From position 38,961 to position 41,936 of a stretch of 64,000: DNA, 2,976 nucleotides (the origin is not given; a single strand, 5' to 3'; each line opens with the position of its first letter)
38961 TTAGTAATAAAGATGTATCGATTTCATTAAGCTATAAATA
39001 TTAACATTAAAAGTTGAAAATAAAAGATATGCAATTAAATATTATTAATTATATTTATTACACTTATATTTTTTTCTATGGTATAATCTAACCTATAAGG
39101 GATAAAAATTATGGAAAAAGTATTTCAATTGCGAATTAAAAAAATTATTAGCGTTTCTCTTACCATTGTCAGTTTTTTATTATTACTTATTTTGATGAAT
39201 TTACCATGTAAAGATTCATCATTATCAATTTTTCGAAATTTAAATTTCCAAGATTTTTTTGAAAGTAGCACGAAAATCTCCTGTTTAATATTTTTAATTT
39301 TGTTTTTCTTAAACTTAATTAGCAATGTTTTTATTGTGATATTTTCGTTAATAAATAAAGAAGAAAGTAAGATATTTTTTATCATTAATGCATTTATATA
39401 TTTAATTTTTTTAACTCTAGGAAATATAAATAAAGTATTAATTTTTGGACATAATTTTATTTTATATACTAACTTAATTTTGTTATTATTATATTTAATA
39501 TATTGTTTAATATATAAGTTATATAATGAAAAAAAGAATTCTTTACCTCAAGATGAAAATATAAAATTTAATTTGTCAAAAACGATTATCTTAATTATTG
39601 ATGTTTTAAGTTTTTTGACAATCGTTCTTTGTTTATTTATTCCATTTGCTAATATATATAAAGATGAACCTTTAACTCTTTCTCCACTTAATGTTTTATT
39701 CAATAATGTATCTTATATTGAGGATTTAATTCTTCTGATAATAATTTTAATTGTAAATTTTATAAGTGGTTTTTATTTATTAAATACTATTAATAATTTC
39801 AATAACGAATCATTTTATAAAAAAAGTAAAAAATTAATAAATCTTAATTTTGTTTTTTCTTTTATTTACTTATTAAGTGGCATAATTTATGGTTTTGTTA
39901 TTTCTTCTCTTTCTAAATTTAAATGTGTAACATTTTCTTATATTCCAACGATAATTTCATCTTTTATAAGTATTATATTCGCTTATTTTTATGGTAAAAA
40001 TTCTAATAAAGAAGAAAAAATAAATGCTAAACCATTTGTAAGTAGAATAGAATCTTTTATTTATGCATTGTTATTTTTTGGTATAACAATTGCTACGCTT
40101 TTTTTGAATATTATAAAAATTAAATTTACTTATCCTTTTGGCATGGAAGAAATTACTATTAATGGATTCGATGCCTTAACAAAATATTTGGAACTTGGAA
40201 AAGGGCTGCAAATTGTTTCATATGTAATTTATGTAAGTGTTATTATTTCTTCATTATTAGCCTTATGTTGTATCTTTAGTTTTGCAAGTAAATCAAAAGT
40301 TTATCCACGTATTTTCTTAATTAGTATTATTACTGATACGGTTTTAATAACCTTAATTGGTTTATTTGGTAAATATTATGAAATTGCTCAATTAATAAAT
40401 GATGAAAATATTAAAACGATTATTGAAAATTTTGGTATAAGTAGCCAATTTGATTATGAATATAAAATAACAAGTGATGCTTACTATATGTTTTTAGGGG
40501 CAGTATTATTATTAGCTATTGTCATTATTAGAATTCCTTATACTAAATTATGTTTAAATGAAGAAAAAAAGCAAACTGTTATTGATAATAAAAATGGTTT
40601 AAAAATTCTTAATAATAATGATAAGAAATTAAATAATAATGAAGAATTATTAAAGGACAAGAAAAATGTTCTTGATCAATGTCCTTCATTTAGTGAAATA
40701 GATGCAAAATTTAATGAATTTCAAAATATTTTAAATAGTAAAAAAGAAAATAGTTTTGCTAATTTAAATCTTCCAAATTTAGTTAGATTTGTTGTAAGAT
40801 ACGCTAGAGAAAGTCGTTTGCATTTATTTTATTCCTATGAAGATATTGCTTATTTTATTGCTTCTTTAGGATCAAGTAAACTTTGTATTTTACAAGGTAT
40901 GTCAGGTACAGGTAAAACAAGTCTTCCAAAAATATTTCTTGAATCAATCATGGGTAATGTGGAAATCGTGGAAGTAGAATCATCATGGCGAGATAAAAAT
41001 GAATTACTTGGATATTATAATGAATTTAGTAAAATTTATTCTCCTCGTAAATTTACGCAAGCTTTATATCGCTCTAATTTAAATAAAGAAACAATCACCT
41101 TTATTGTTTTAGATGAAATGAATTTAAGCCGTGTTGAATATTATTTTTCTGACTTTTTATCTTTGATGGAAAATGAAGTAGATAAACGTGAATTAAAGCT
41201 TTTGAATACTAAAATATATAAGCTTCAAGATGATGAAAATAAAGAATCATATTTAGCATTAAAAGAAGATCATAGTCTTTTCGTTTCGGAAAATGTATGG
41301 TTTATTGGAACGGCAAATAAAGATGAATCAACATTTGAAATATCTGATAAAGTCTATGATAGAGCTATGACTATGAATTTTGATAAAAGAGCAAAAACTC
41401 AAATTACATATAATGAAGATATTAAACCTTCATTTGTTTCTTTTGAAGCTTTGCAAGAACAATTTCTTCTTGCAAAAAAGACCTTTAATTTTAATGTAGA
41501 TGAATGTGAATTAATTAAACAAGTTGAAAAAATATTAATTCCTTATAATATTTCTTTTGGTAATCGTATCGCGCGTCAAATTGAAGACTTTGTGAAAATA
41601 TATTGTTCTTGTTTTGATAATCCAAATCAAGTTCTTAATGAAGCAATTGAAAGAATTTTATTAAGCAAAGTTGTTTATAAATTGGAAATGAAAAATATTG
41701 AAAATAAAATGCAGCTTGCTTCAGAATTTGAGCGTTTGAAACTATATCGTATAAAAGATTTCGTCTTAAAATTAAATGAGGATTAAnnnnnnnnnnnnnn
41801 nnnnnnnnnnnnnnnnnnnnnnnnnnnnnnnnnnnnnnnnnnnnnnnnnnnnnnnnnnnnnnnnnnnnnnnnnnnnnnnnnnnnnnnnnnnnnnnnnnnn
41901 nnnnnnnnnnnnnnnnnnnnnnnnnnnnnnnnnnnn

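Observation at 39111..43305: Membrane-fused McrB-like AAA+ NTPase with an overlapping zinc-ribbon partner: candidate novel membrane-associated McrBC-type defence system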

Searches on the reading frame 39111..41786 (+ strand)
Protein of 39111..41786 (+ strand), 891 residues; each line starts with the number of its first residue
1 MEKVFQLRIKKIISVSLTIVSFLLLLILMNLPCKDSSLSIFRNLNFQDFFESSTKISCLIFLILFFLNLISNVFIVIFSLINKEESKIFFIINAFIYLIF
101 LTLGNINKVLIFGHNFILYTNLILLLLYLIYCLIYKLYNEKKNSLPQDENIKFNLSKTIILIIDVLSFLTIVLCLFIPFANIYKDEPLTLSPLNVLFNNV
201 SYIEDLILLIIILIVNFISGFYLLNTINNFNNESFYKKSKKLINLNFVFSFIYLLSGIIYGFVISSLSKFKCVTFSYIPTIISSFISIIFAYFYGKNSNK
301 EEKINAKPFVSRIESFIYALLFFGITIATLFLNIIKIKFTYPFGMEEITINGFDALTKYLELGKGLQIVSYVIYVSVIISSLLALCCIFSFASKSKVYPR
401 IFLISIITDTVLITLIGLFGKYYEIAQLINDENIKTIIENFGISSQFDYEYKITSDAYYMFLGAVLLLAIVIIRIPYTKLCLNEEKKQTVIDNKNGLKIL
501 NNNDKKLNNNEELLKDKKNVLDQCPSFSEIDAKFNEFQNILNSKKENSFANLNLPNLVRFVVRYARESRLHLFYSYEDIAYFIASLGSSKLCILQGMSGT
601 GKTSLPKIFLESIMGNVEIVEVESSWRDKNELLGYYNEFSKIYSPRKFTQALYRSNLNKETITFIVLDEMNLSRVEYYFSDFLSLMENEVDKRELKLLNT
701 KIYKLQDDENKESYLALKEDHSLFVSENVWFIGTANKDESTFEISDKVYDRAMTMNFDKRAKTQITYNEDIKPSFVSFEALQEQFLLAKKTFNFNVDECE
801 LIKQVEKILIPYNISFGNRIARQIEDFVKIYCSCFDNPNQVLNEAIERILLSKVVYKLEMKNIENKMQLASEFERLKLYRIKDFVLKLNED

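Call 3: search_protein_families(library=pfam, proteins=[window:39111-41786:+], max_evalue=0.1)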
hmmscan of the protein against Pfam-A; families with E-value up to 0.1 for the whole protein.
window:39111-41786:+ (891 aa): 3 families
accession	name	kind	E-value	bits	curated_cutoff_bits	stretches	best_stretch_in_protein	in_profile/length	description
PF07728.20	AAA_5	-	0.00033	21.1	22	1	593-751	3-138/139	AAA domain (dynein-related subfamily)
PF20720.3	nSTAND3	-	0.006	16.7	27.2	1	585-628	13-56/155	Novel STAND NTPase 3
PF00004.35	AAA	-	0.026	15.4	21.2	1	593-738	2-111/131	ATPase family associated with various cellular activities (AAA)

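Call 4: search_protein_families(library=padloc, proteins=[window:39111-41786:+], max_evalue=0.1)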
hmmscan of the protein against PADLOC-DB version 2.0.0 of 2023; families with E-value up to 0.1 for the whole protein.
window:39111-41786:+ (891 aa): 1 family
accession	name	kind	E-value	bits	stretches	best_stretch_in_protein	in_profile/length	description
PDLC04547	PDC-M26A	-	2.4e-44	150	2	484-698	224-441/724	-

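Call 5: search_protein_families(library=ncbifam, proteins=[window:39111-41786:+], max_evalue=0.1)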
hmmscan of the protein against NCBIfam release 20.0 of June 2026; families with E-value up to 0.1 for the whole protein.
window:39111-41786:+ (891 aa): 1 family
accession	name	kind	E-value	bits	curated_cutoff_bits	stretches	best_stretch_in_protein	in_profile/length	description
TIGR03167.1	tRNA_sel_U_synt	equivalog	0.071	12.5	219.75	0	588-667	126-201/311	tRNA 2-selenouridine(34) synthase MnmH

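Call 6: find_homologous_proteins(query=window:39111-41783:+)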
Query window:39111-41783:+ (891 aa): 15 proteins with E <= 0.001 among 8000 candidates.
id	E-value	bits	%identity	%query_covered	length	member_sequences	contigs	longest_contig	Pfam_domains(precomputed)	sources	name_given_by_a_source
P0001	0.0e+0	1890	100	100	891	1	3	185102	-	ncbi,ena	-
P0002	1.1e-253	862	48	100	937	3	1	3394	-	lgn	-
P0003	8.8e-229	780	48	100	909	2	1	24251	-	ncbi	-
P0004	6.5e-220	751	61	61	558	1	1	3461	-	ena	-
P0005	5.1e-194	665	40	100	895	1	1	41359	-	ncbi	-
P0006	1.3e-189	651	42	94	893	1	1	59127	-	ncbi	-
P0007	2.8e-180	620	43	82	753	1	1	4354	-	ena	-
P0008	3.4e-175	603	43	87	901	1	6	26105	-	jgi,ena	-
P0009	2.7e-174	600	40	98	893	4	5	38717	-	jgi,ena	-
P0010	2.0e-173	597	40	90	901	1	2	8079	-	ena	-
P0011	1.7e-164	567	41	96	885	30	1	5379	PF07728.21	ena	-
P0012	4.0e-159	550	42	82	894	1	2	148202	-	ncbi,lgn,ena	-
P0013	6.2e-22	96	29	33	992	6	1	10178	PF07728.21,PF12102.14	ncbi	-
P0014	7.2e-15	73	34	19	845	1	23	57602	-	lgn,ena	-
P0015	7.6e-15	72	33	19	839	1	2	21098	-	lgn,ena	-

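Call 8: find_encoding_contigs(protein=P0001, flank=8000, max_places=4)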
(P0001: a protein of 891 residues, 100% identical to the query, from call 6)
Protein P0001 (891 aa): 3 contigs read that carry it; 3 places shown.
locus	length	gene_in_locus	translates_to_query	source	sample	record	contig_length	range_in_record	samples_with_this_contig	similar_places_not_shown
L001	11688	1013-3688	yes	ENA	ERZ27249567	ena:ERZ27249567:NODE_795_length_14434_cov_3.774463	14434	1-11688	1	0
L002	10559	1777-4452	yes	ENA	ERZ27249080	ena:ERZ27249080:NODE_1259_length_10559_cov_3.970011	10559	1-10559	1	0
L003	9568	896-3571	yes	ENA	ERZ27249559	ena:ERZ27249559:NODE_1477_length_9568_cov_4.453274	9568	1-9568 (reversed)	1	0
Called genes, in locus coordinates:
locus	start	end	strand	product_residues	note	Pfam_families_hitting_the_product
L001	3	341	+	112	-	?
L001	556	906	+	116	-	PF18050:Cyclophil_like2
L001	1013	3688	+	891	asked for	-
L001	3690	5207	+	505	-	-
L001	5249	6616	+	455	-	PF08245:Mur_ligase_M, PF02875:Mur_ligase_C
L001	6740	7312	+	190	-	PF02659:Mntp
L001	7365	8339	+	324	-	PF00953:Glycos_transf_4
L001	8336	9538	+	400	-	PF08245:Mur_ligase_M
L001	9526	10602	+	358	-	PF01098:FTSW_RODA_SPOVE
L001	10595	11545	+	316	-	PF03033:Glyco_transf_28, PF04101:Glyco_tran_28_C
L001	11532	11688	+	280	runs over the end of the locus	PF02873:MurB_C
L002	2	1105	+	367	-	?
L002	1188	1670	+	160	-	PF18050:Cyclophil_like2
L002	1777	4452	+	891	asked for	-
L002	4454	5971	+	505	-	-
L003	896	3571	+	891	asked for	-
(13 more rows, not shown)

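Call 9: find_encoding_contigs(protein=P0003, flank=8000, max_places=3)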
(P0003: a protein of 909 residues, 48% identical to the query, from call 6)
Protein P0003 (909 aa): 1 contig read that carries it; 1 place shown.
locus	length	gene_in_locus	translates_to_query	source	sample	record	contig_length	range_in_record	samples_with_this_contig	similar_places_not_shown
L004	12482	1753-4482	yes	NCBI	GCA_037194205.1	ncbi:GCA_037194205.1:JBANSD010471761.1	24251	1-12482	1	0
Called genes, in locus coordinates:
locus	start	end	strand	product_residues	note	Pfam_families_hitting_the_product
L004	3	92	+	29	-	?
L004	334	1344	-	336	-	PF00768:Peptidase_S11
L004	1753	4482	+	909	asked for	-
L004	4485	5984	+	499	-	-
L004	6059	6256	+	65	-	-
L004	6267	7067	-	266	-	PF02195:ParB_N, PF17762:HTH_ParB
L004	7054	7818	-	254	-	PF00142:Fer4_NifH (faint), PF01656:CbiA, PF02374:ArsA_ATPase, PF06564:CBP_BcsQ, PF09140:MipZ, PF10609:ParA, PF13614:AAA_31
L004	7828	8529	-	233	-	PF02527:GidB, PF13847:Methyltransf_31 (weak)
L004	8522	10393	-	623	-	PF01134:GIDA, PF07992:Pyr_redox_2, PF12831:FAD_oxidored (faint), PF13738:Pyr_redox_3 (faint), PF21680:GIDA_C_1st, PF13932:SAM_GIDA_C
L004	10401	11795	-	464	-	PF19295:SufBD_N, PF01458:SUFBD_core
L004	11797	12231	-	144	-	PF01592:NifU_N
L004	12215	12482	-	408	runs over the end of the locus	PF00266:Aminotran_5, PF00155:Aminotran_1_2 (weak)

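Call 10: find_encoding_contigs(protein=P0005, flank=8000, max_places=3)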
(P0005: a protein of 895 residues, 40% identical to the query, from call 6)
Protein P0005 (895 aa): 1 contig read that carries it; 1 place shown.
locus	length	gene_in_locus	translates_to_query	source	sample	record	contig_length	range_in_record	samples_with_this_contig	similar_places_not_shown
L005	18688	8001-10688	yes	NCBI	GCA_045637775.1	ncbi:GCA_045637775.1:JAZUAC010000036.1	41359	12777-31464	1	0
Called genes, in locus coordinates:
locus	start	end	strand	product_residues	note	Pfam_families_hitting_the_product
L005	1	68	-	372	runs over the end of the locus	-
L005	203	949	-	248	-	PF04294:VanW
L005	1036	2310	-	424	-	PF09861:Lar_N, PF21113:LarA_C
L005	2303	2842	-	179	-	PF12822:ECF_trnsprt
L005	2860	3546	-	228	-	-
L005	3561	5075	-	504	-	PF07556:DUF1538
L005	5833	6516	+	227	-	PF00300:His_Phos_1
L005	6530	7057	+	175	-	PF14512:TM1586_NiRdase (weak), PF00881:Nitroreductase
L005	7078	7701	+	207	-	-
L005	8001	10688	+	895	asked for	-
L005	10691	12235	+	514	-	-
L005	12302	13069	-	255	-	PF03807:F420_oxidored, PF14748:P5CR_dimer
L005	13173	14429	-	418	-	PF00171:Aldedh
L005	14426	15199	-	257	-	PF00696:AA_kinase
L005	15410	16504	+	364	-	PF03977:OAD_beta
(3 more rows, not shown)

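Call 14: search_solved_structures(query=A1, max_evalue=1, show_alignments=3)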
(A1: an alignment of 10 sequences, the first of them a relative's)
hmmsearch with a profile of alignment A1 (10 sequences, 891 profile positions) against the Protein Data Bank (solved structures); distinct sequences matched with E-value up to 1: 2.
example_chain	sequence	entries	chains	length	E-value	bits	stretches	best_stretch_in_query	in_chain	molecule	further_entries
7jhj_R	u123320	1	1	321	0.0031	19.1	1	52-311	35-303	BILF1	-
36hu_G1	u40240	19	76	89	0.13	13.7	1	240-291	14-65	Flagellar biosynthetic protein FliQ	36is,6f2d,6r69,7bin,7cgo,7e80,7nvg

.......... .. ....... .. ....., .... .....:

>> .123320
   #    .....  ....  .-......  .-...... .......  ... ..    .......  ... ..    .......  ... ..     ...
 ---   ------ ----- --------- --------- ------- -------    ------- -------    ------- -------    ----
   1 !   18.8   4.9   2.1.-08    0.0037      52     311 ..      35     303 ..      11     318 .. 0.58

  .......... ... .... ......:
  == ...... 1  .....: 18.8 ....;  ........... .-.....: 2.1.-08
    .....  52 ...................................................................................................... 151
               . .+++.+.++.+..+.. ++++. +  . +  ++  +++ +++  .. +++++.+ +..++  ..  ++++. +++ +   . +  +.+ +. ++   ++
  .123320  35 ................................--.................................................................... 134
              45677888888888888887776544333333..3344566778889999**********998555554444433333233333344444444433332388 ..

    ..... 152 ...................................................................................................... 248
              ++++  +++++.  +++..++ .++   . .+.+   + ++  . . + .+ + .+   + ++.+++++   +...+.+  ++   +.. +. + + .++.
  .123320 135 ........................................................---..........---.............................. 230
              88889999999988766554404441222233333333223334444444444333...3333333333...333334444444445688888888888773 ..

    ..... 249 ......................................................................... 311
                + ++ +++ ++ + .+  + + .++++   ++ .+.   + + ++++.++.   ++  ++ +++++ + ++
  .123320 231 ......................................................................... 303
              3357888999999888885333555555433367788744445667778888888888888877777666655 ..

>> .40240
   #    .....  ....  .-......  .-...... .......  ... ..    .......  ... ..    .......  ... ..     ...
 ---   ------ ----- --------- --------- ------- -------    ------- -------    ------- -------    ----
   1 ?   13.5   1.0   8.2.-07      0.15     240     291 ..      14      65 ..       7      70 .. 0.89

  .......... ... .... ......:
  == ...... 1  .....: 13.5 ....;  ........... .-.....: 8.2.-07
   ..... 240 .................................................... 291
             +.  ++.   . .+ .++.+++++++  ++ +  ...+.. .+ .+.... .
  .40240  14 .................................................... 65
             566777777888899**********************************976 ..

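Call 16: search_protein_families(library=pfam, proteins=[P0013, P0014, P0015, P0011], max_evalue=0.01)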
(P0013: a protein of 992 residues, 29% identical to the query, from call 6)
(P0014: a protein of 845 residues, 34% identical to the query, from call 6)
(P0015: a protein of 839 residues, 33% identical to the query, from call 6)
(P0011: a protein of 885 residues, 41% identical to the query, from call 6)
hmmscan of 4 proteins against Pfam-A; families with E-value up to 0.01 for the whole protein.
P0013 (992 aa): 4 families
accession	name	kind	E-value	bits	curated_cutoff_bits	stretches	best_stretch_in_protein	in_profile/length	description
PF12102.13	MrcB_N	-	8.7e-57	192.1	25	1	16-196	2-182/183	MrcB-like, N-terminal domain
PF07728.20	AAA_5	-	2.4e-10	41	22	1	652-758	2-99/139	AAA domain (dynein-related subfamily)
PF20030.5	bpMoxR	-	0.0017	17.9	27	1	630-755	12-126/205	MoxR domain in the MoxR-vWA-beta-propeller ternary systems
PF13191.12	AAA_16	-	0.0026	18.7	32.6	1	649-676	24-51/167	AAA ATPase domain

P0014 (845 aa): 1 family
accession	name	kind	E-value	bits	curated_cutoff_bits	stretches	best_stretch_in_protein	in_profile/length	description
PF12325.13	TMF_TATA_bd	-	0.0079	16.7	29.1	1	358-430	27-99/115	TATA element modulatory factor 1 TATA binding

P0015 (839 aa): 1 family
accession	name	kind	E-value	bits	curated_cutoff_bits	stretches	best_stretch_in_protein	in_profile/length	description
PF12325.13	TMF_TATA_bd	-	0.0081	16.7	29.1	1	352-424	27-99/115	TATA element modulatory factor 1 TATA binding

P0011 (885 aa): 3 families
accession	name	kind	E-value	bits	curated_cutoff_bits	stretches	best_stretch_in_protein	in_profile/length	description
PF07728.20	AAA_5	-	2.4e-05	24.8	22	1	586-744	2-138/139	AAA domain (dynein-related subfamily)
PF00004.35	AAA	-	0.00062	20.7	21.2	1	587-732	2-112/131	ATPase family associated with various cellular activities (AAA)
PF20720.3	nSTAND3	-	0.0073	16.5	27.2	0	580-624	14-58/155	Novel STAND NTPase 3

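Call 17: search_protein_families(library=padloc, proteins=[P0013, P0014, P0015, P0011], max_evalue=0.01)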
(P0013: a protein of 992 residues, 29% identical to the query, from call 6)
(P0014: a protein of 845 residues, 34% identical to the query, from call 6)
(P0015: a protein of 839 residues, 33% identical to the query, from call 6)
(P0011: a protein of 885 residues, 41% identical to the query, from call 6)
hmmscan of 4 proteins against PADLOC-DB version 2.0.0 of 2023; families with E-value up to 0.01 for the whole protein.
P0013 (992 aa): 3 families
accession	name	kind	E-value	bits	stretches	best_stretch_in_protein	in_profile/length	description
PDLC04547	PDC-M26A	-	1.2e-53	180.8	2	616-758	299-437/724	-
PDLC03448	REase_II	-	4.2e-07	26.5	1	671-824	568-725/857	Type II restriction enzyme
PDLC04140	mad8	-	0.00018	19.1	1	638-689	16-67/314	mads_8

P0014 (845 aa): 1 family
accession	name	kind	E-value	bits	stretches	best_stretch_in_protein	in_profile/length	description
PDLC04547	PDC-M26A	-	4.1e-21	73.2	2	207-612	90-440/724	-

P0015 (839 aa): 1 family
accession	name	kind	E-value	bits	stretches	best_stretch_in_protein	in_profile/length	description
PDLC04547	PDC-M26A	-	8.4e-25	85.4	2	304-597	142-431/724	-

P0011 (885 aa): 1 family
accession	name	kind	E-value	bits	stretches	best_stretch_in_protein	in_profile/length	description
PDLC04547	PDC-M26A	-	1.3e-48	164.2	2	545-694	296-443/724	-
